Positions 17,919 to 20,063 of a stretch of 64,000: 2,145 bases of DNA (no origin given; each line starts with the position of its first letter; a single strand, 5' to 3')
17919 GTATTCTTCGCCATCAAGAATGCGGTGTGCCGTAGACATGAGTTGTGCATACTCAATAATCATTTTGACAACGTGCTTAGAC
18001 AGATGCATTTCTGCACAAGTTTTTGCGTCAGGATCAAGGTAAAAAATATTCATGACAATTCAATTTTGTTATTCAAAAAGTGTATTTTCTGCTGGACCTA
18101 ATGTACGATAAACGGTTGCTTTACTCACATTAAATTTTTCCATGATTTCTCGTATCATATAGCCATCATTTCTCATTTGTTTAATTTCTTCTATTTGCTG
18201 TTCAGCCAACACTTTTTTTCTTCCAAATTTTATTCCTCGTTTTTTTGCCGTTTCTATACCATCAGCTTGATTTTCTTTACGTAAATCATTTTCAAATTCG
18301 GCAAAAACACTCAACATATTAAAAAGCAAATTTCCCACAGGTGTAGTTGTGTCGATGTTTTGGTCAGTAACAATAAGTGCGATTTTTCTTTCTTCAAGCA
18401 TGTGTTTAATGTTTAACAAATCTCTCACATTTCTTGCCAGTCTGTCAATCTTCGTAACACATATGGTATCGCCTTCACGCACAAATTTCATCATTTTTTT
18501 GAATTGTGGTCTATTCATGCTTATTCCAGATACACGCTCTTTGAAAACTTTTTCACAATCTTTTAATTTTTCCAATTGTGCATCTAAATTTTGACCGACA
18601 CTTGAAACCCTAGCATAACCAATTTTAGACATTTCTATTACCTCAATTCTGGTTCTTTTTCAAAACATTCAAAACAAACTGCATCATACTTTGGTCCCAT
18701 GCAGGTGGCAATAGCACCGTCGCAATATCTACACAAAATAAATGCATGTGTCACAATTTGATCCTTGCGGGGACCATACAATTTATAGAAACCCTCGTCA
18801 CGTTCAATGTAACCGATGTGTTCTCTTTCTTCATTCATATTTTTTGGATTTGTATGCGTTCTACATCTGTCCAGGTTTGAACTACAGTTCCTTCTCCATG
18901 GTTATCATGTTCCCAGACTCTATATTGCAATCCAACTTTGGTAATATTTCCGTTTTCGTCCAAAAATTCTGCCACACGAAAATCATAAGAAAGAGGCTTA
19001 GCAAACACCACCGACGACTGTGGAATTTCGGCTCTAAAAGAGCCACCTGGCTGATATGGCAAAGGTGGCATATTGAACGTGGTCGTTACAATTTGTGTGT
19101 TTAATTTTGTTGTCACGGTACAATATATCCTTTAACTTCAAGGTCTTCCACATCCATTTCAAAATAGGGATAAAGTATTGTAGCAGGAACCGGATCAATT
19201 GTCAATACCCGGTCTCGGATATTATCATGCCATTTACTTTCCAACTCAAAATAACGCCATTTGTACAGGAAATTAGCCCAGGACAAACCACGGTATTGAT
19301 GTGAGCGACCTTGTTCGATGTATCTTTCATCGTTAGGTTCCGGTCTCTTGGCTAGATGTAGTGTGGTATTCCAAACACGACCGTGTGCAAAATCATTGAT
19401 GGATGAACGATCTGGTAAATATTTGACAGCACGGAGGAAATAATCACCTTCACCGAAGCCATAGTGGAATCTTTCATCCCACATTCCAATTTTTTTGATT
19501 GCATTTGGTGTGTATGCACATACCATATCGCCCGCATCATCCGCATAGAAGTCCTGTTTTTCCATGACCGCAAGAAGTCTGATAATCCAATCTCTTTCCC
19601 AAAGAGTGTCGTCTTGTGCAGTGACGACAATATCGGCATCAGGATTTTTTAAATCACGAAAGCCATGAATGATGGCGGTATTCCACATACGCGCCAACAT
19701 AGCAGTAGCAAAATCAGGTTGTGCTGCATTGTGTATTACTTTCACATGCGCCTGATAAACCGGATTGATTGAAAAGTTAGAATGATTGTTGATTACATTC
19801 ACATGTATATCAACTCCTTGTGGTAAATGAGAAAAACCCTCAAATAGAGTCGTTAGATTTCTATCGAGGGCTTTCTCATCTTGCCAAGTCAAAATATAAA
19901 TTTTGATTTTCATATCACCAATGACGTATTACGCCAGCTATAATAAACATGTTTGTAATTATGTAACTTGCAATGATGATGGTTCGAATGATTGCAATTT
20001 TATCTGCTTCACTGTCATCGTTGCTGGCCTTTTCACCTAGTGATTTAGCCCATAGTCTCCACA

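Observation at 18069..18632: Small serine recombinase (Hin/Gin/resolvase-like) in a T4-like lytic phage.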

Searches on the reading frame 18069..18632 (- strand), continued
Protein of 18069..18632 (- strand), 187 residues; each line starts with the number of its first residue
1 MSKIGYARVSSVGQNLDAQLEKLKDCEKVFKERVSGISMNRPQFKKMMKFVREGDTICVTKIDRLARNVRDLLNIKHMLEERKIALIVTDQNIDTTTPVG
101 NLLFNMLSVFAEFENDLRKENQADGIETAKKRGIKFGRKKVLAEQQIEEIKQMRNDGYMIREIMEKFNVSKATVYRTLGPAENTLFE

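Call 54: get_annotated_region(hit=H74, flank=3000)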
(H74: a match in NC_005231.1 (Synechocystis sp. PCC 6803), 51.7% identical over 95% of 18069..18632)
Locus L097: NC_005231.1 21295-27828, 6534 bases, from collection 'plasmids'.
description: Synechocystis sp. PCC 6803 plasmid pSYSG, complete sequence
organism: Synechocystis sp. PCC 6803 (NCBI taxid 1148)
taxonomy: Bacteria; Cyanobacteriota; Cyanophyceae; Synechococcales; Merismopediaceae; Synechocystis; Synechocystis sp. PCC 6803
host: -; source: -; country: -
typing (MOB-suite, as given by PLSDB): non-mobilizable
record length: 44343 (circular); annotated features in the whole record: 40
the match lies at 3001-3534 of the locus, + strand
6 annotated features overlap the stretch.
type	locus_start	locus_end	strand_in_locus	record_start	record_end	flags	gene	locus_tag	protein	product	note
CDS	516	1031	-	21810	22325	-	-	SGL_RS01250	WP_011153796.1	hypothetical protein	-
CDS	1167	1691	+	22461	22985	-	-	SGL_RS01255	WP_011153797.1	MarR family transcriptional regulator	-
CDS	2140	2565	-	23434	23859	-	-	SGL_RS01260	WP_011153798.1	putative toxin-antitoxin system toxin component, PIN family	-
CDS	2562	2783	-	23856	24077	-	-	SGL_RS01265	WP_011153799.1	AbrB/MazE/SpoVT family DNA-binding domain-containing protein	-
CDS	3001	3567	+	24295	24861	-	-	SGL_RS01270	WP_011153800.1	recombinase family protein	GO:0006310 - DNA recombination [Evidence IEA]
CDS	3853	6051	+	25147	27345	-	-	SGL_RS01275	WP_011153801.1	alkaline phosphatase PhoX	-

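Call 55: get_annotated_region(hit=H72, flank=3000)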
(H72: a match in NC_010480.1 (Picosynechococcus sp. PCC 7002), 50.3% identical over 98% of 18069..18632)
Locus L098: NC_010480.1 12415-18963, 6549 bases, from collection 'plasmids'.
description: Picosynechococcus sp. PCC 7002 plasmid pAQ6, complete sequence
organism: Picosynechococcus sp. PCC 7002 (NCBI taxid 32049)
taxonomy: Bacteria; Cyanobacteriota; Cyanophyceae; Chroococcales; Geminocystaceae; Picosynechococcus; Picosynechococcus sp. PCC 7002
host: -; source: -; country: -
typing (MOB-suite, as given by PLSDB): mobilizable; relaxase MOBF
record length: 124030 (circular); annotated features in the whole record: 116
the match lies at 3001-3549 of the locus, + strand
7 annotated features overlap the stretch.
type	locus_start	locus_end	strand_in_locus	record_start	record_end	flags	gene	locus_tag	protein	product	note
CDS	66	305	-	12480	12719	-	-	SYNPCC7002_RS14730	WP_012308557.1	type II toxin-antitoxin system HicA family toxin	-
CDS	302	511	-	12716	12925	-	-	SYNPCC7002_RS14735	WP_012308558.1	hypothetical protein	-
CDS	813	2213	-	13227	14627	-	-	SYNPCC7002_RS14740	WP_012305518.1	ISKra4-like element ISSysp7 family transposase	-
CDS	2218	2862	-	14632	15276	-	-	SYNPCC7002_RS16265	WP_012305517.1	plasmid pRiA4b ORF-3 family protein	-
CDS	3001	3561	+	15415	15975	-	-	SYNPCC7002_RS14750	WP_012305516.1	recombinase family protein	GO:0006310 - DNA recombination [Evidence IEA]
CDS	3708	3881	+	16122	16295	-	-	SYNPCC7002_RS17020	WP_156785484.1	hypothetical protein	-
CDS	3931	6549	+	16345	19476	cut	-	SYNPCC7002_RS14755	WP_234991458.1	DUF499 domain-containing protein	-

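Call 69: find_related_loci(query=A1, collection=metagenome_contigs, flank=10000)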
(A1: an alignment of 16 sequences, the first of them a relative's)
Query A1 (187 aa) in metagenome_contigs; peptide patterns used: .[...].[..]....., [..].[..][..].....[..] (x = any residue, [..] = any of these).
600 stretches matched a pattern (row limit reached: there are more); 587 encode a relative of the query (tblastn E <= 1e-3); the best 80 are kept; 80 distinct loci.
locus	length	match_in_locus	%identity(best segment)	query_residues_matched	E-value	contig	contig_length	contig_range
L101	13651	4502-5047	54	1-181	1e-62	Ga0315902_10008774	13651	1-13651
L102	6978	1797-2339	50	4-184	9e-61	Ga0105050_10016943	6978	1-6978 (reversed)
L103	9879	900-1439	52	1-178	1e-60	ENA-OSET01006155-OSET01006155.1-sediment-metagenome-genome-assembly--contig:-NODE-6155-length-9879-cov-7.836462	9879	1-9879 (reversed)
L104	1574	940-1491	51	1-184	1e-62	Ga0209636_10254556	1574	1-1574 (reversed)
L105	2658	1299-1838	49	1-180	6e-60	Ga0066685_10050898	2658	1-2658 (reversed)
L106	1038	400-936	51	1-178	2e-62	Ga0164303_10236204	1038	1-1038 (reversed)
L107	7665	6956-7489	50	1-178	8e-59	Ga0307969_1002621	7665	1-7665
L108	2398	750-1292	50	1-181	1e-58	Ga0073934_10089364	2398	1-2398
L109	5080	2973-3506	50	1-178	2e-58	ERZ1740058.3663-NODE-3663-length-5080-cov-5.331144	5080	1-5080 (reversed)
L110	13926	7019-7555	50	1-178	6e-58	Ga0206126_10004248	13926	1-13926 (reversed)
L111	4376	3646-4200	47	1-185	7e-58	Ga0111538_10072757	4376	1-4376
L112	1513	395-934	48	1-178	5e-60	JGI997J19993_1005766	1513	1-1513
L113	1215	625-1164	49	1-178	2e-60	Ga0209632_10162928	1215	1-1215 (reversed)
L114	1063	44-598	47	1-185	1e-60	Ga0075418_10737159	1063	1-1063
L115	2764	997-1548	47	1-183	5e-57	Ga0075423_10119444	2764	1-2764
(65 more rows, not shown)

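Call 72: find_encoding_contigs(protein=P0001, flank=10000, max_places=6)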
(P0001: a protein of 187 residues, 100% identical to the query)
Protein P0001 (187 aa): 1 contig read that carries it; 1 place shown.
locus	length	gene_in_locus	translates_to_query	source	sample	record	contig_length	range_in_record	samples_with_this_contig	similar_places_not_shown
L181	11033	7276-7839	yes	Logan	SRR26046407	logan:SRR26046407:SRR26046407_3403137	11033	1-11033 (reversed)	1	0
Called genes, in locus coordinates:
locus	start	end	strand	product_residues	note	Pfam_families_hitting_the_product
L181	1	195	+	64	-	?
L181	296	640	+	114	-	-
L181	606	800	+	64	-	-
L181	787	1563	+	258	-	PF03976:PPK2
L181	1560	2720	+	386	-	PF00004:AAA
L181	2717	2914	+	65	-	-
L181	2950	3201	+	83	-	-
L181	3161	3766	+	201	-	PF26128:Gad2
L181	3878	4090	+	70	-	-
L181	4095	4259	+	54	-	-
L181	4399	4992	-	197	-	-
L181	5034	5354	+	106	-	-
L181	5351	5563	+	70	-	-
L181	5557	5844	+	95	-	-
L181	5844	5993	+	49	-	-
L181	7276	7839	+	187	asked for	PF00239:Resolvase, PF02796:HTH_7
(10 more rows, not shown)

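Call 86: search_dna_similar(query=window:18069-18632:-, collection=phages, mode=protein, max_rows=60, rows=spread, max_evalue=1e-10)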
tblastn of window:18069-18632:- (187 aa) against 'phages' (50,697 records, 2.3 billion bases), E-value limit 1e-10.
Records with a match: 407; places in all: 419; records where one place covers at least 80% of the query: 304.
Best place of each record, by identity: <60% 407.
By first word of the organism name: Ralstonia 98; Escherichia 60; Vibrio 37; Staphylococcus 33; Streptococcus 20; Bacteriophage 19; Klebsiella 18; Yersinia 13; Mycobacterium 11; Clostridium 9; and 30 more.
By host as written in the record: - 72; Ralstonia solanacearum 69; Escherichia coli 24; Klebsiella pneumoniae 19; Staphylococcus epidermidis 9; Listeria monocytogenes 8; Yersinia pestis EV76-CN 7; Ralstonia solanacearum Race 3, Biovar 1 6; and 132 more.
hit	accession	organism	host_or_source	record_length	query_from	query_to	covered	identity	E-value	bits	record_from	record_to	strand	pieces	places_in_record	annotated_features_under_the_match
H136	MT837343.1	Bacteriophage sp.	human fecal samples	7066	1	181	97%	44.0%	2e-38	145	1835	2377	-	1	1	record has no annotation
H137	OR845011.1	Staphylococcus phage SA 1306 Kay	Staphylococcus aureus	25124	3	183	97%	38.9%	1e-34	134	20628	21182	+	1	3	record has no annotation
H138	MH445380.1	Escherichia phage P1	Escherichia coli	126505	3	178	94%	39.1%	9e-34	131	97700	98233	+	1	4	mobile element protein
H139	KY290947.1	Aeromonas phage 3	Aeromonas salmonicida HER1084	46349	5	178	93%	38.1%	3e-29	118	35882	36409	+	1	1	DNA-invertase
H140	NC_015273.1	Burkholderia phage KS14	Burkholderia cenocepacia C6433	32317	3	182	96%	36.4%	1e-29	120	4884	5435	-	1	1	6: DNA invertase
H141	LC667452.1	Burkholderia phage FLC10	Burkholderia glumae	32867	3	182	96%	35.9%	3e-30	121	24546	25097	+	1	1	hypothetical protein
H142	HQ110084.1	Erwinia phage ENT90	Erwinia amylovora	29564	4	182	96%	35.4%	2e-29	119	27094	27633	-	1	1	hypothetical protein | DNA invertase-like protein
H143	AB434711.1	Ralstonia phage RSM3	-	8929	5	185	97%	34.6%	3e-28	115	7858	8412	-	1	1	hypothetical protein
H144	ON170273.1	Ralstonia phage YO163_2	Ralstonia solanacearum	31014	5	185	97%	34.6%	1e-26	111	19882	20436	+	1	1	record has no annotation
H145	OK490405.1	Klebsiella phage Kp4850-2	Klebsiella pneumoniae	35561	4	184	97%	34.4%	1e-28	116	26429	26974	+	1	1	record has no annotation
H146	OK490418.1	Klebsiella phage Kp4865-2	Klebsiella pneumoniae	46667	4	184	97%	34.4%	2e-26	110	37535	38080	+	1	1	record has no annotation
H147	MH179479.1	Aeromonas phage 85AhydR10PP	Aeromonas hydrophila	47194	5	178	93%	35.8%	2e-25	107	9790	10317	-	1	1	resolvase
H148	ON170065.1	Ralstonia phage YO026_1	Ralstonia solanacearum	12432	5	185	97%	34.1%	2e-26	110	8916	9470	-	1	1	record has no annotation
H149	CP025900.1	Escherichia phage 500465-1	Escherichia coli 500465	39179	4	181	95%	34.4%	7e-28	114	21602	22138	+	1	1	record has no annotation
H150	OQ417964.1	Mycobacterium phage prophiT48-1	Mycobacterium abscessus T48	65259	3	175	93%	35.2%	2e-26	110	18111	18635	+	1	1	38: resolvase/DNA invertase-like serine recombinase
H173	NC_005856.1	Escherichia phage P1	Escherichia coli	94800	4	183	96%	31.3%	5e-24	103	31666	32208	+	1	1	99 pct identical (1 gap) to fragment of P1 sequence deposited as ... | 100 pct identical (0 gaps) to fragment of P1 sequence deposited as ... | cin: DNA invertase | 100 pct identical (0 gaps) to bacteriophage Mu beta region inversion ... | 89 pct identical (1 gap) to region of plasmid p15B genome at nt ... | and 3 other names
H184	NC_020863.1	Vibrio phage PWH3a-P1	Vibrio natriegens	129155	4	137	72%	34.5%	1e-14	77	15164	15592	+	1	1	DNA invertase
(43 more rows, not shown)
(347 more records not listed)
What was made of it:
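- Closest known: phiRSM Int. Different: About 35% identical (call 86). phiRSM has attP next to the gene and integrated copies in host genomes.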

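Call 95: find_related_loci(query=A1, collection=genome_contigs, flank=10000)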
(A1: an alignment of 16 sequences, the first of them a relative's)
Query A1 (187 aa) in genome_contigs; peptide patterns used: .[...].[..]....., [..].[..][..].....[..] (x = any residue, [..] = any of these).
600 stretches matched a pattern (row limit reached: there are more); 587 encode a relative of the query (tblastn E <= 1e-3); the best 80 are kept; 80 distinct loci.
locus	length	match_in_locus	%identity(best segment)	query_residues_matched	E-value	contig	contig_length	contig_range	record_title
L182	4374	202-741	53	1-180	4e-64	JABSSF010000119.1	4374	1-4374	MAG: Rickettsiaceae bacterium isolate DT_105 DT-Rickettsiaceae-1_scaffold_119, whole genome shotgun sequence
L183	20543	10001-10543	51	1-183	8e-61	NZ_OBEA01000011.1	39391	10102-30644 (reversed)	Pseudooceanicola antarcticus strain CGMCC 1.12662, whole genome shotgun sequence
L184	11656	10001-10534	51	1-178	7e-61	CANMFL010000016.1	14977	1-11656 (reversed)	uncultured Rhodobacteraceae bacterium isolate 3-187-3Z.fasta genome assembly, contig: NODE_16, whole genome shotgun sequ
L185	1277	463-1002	50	1-180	8e-64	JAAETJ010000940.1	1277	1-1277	MAG: bacterium isolate Vin_4 VinG_CONTIG3414403, whole genome shotgun sequence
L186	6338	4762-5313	49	1-184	4e-60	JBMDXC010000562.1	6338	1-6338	MAG: Candidatus Entotheonellaceae bacterium isolate FBaNitSoil1_14 FBaNitSoil1_contig562, whole genome shotgun sequence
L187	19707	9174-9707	52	1-178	3e-60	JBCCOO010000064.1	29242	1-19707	MAG: Cyanobacteria bacterium P01_D01_bin.105 k141_1467312_length_29242_cov_19.4115, whole genome shotgun sequence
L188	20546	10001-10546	49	1-182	1e-59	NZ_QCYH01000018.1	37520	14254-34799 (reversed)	Pelagivirga sediminicola strain BH-SD19 BH19_scaffold18, whole genome shotgun sequence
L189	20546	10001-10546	49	1-182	1e-59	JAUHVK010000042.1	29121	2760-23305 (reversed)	MAG: Alphaproteobacteria bacterium isolate 1_bin.1 NODE_959_length_29121_cov_16.536387, whole genome shotgun sequence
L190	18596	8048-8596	49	1-183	3e-59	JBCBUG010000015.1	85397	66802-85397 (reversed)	MAG: Pseudomonadota bacterium isolate J06640_10 k141_270161_length_85397_cov_54.0229, whole genome shotgun sequence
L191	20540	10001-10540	49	1-180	2e-59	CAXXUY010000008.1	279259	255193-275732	MAG: Paracoccaceae bacterium isolate 97c81714-8806-418c-9c79-d9e270ccf8c2 genome assembly, contig: contig_8, whole genom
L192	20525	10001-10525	53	4-178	6e-59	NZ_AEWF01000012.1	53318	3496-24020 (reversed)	Candidatus Odyssella thessalonicensis L13 HMO_scaffold00017, whole genome shotgun sequence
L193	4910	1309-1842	50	1-178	8e-59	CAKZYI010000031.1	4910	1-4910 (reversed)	MAG TPA_asm: uncultured Pleurocapsa sp. isolate SRR3401483_bin.89_CONCOCT_v1.1_MAG genome assembly, contig: ERZ1740059.8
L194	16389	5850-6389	51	1-178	1e-58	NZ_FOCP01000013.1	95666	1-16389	Nitrosomonas marina strain Nm22, whole genome shotgun sequence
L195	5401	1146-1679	50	1-178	2e-58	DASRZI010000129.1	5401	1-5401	MAG TPA_asm: Candidatus Zixiibacteriota bacterium isolate SMAG_U14180 k141_1449524, whole genome shotgun sequence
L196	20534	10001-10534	49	1-178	4e-58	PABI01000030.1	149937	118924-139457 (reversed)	MAG: Anaerolineaceae bacterium isolate NAT123 MHASMcontig_867714, whole genome shotgun sequence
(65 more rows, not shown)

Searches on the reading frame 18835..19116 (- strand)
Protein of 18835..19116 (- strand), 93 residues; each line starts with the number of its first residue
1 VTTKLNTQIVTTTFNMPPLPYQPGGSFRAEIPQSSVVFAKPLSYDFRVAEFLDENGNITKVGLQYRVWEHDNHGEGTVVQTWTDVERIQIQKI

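Call 3: search_protein_families(library=pfam, proteins=[window:18835-19116:-], max_evalue=0.01)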
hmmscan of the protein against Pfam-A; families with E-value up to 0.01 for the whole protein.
window:18835-19116:- (93 aa): 0 families

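Call 4: search_protein_families(library=phrogs, proteins=[window:18835-19116:-], max_evalue=0.001)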
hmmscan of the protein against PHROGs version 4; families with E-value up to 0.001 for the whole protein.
window:18835-19116:- (93 aa): 0 families

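Call 21: search_protein_families(library=ncbifam, proteins=[window:18835-19116:-], max_evalue=0.01)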
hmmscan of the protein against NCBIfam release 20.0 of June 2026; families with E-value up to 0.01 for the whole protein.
window:18835-19116:- (93 aa): 0 families
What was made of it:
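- Checked: The 19113-19913 ORF has no Pfam, PHROG or NCBIfam hit, so 'possible glycosyltransferase' is unsupported (calls 3, 4, 21).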

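Call 43: search_protein_families(library=padloc, proteins=[window:18835-19116:-], max_evalue=0.001)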
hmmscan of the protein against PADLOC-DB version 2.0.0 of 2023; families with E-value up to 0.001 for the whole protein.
window:18835-19116:- (93 aa): 0 families

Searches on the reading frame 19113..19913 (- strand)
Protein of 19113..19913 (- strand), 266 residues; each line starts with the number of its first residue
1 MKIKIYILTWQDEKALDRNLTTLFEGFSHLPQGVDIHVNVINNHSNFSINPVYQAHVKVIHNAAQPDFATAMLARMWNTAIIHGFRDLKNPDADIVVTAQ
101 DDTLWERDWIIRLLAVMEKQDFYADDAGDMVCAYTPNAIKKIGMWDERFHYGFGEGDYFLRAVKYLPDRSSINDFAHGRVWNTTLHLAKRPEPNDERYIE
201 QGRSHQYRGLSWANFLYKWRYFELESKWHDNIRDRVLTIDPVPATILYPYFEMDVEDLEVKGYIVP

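Call 3: search_protein_families(library=pfam, proteins=[window:19113-19913:-], max_evalue=0.01)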
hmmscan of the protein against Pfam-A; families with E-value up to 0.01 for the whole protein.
window:19113-19913:- (266 aa): 0 families

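Call 4: search_protein_families(library=phrogs, proteins=[window:19113-19913:-], max_evalue=0.001)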
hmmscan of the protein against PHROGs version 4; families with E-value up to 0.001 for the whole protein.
window:19113-19913:- (266 aa): 0 families

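Call 21: search_protein_families(library=ncbifam, proteins=[window:19113-19913:-], max_evalue=0.01)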
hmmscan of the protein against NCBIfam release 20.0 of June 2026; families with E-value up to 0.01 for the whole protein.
window:19113-19913:- (266 aa): 0 families

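Call 43: search_protein_families(library=padloc, proteins=[window:19113-19913:-], max_evalue=0.001)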
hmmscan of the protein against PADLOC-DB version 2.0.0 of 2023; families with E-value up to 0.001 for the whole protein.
window:19113-19913:- (266 aa): 0 families
